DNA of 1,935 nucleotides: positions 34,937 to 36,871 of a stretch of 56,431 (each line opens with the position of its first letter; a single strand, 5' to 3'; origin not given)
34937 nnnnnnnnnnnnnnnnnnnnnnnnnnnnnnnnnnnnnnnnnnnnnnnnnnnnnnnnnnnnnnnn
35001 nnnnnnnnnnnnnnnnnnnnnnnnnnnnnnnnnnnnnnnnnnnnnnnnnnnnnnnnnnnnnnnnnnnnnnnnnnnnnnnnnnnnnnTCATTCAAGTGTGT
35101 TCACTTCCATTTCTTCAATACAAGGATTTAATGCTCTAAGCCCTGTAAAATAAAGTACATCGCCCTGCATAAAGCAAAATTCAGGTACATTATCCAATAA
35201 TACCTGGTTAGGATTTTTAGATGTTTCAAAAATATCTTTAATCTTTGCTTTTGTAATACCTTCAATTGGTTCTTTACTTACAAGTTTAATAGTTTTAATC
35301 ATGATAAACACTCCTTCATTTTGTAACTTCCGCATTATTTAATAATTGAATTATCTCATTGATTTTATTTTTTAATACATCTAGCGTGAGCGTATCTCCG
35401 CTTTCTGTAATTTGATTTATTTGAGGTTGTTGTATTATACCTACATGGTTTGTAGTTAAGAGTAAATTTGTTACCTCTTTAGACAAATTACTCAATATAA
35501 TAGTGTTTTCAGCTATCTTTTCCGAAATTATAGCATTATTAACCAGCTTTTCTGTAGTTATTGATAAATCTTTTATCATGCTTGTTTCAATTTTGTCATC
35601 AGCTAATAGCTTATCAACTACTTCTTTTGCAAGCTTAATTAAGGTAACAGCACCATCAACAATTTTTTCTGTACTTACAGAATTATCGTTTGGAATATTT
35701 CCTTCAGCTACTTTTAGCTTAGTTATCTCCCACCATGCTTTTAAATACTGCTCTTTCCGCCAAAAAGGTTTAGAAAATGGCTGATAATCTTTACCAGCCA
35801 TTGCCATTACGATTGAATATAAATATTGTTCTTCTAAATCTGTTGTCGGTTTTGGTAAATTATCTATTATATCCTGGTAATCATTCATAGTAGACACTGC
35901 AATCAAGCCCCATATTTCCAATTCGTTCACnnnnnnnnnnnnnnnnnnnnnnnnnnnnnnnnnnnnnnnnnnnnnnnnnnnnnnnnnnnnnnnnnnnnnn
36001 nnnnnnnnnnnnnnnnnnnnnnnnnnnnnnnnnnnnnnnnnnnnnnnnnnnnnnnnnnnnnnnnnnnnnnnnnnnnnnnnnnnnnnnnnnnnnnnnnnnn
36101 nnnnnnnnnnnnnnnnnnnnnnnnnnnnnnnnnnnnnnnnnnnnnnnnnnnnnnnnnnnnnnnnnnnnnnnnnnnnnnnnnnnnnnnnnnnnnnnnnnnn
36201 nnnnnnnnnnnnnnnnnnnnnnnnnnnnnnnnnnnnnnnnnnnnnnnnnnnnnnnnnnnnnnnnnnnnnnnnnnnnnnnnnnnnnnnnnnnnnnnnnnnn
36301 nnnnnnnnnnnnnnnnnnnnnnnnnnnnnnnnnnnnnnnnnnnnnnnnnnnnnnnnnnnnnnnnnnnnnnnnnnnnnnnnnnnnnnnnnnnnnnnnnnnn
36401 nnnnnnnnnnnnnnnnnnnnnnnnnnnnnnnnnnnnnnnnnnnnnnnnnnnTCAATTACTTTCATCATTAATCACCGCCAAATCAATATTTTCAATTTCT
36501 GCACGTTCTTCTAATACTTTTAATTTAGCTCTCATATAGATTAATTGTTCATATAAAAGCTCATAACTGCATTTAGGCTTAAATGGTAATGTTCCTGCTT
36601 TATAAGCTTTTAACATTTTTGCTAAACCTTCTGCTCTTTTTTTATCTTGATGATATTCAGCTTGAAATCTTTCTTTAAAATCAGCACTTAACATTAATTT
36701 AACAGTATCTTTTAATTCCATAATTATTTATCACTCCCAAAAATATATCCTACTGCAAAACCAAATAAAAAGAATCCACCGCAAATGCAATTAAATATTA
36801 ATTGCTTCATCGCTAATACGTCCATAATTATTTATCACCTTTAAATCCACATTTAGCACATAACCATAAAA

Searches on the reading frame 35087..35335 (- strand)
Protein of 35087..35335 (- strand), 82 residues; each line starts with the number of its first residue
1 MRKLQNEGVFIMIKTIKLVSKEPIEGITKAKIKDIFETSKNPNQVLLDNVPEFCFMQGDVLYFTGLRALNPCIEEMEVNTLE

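Call 5: search_protein_families(library=pfam, proteins=[window:35087-35335:-], max_evalue=0.01)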
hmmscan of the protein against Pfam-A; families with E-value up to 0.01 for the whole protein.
window:35087-35335:- (82 aa): 0 families

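Call 22: search_protein_families(library=ncbifam, proteins=[window:35087-35335:-], max_evalue=0.01)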
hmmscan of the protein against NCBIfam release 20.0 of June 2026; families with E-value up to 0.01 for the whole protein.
window:35087-35335:- (82 aa): 0 families

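Call 63: find_encoding_contigs(protein=window:35087-35302:-, flank=2500, max_places=10)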
Protein window:35087-35302:- (71 aa): 24 contigs read that carry it; 10 places shown.
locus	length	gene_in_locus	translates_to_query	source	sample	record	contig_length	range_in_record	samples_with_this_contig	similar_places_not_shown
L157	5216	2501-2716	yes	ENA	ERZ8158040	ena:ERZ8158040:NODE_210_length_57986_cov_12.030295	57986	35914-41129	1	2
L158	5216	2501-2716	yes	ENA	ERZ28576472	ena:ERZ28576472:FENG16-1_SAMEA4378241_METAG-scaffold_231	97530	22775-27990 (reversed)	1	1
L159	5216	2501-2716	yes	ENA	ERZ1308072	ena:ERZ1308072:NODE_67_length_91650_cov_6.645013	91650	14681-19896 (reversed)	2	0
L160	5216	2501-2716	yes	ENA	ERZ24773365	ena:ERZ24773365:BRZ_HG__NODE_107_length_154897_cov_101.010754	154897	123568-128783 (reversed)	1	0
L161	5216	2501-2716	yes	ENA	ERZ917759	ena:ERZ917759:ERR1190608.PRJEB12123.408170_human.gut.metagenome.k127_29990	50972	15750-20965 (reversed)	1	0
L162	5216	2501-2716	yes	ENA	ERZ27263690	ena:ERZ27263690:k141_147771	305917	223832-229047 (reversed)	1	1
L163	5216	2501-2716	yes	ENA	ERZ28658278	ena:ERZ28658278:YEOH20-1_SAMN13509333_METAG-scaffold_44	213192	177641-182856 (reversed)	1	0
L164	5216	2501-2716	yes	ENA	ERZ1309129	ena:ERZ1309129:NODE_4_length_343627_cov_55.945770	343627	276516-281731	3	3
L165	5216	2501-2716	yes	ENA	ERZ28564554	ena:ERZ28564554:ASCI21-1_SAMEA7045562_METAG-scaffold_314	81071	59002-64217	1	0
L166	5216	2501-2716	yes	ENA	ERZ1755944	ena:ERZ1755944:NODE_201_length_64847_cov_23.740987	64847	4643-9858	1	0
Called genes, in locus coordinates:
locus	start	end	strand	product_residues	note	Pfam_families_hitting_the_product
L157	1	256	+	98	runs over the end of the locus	-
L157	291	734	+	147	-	PF05105:Phage_holin_4_1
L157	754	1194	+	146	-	PF13876:Phage_gp49_66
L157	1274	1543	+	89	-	PF21825:Sequestin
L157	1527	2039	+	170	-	PF01183:Glyco_hydro_25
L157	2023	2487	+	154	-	-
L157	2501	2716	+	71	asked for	-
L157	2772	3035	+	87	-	-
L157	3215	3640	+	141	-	-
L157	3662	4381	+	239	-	-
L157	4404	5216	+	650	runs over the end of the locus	-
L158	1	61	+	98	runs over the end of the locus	-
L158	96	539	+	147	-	PF05105:Phage_holin_4_1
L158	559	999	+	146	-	PF13876:Phage_gp49_66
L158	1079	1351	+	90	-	PF21825:Sequestin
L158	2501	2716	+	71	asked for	-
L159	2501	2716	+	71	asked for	-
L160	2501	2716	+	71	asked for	-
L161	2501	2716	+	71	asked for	-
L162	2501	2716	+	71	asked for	-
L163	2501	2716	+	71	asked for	-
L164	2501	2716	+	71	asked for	-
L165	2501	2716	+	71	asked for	-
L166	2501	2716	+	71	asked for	-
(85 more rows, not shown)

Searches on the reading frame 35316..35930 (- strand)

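Call 5: search_protein_families(library=pfam, proteins=[window:35316-35930:-], max_evalue=0.01)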
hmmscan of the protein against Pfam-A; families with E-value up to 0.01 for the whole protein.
window:35316-35930:- (204 aa): 0 families

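Call 22: search_protein_families(library=ncbifam, proteins=[window:35316-35930:-], max_evalue=0.01)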
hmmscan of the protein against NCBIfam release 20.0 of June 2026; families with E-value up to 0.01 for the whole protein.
window:35316-35930:- (204 aa): 0 families

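Call 23: search_protein_families(library=phrogs, proteins=[window:35316-35930:-], max_evalue=0.001)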
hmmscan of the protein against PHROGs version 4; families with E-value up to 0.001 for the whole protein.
window:35316-35930:- (204 aa): 8 families
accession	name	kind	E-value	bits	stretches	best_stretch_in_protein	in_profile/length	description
phrog_892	-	tail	3.5e-11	43.4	1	79-147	344-413/782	tail fiber protein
phrog_28766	-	tail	1.8e-07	30.9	1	81-150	157-227/472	tail fiber protein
phrog_8780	-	tail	1.6e-06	27.6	1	72-138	607-665/755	minor tail protein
phrog_2952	-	tail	1.1e-05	25.7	0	74-106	328-360/488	minor tail protein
phrog_13518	-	unknown function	2.7e-05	23.4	1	77-180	233-328/1230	-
phrog_21412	-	tail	6e-05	21.9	1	81-159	162-242/1452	tail fiber protein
phrog_26466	-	unknown function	0.00012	20.2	1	72-194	1803-1927/2337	-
phrog_29288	-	unknown function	0.00042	18.8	1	65-152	1122-1211/1558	-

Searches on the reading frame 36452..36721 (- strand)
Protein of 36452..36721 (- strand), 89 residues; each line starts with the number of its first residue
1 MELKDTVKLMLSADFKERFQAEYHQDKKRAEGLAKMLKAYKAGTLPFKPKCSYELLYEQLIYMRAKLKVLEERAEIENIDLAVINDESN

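Call 21: search_protein_families(library=pfam, proteins=[window:36452-36721:-], max_evalue=0.01)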
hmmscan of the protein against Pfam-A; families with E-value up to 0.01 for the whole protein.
window:36452-36721:- (89 aa): 1 family
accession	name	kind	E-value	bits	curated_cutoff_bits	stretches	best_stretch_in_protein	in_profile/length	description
PF21825.2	crAss001_48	-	9.4e-14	51.5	24.8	1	14-76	2-61/61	crAss001_48 related protein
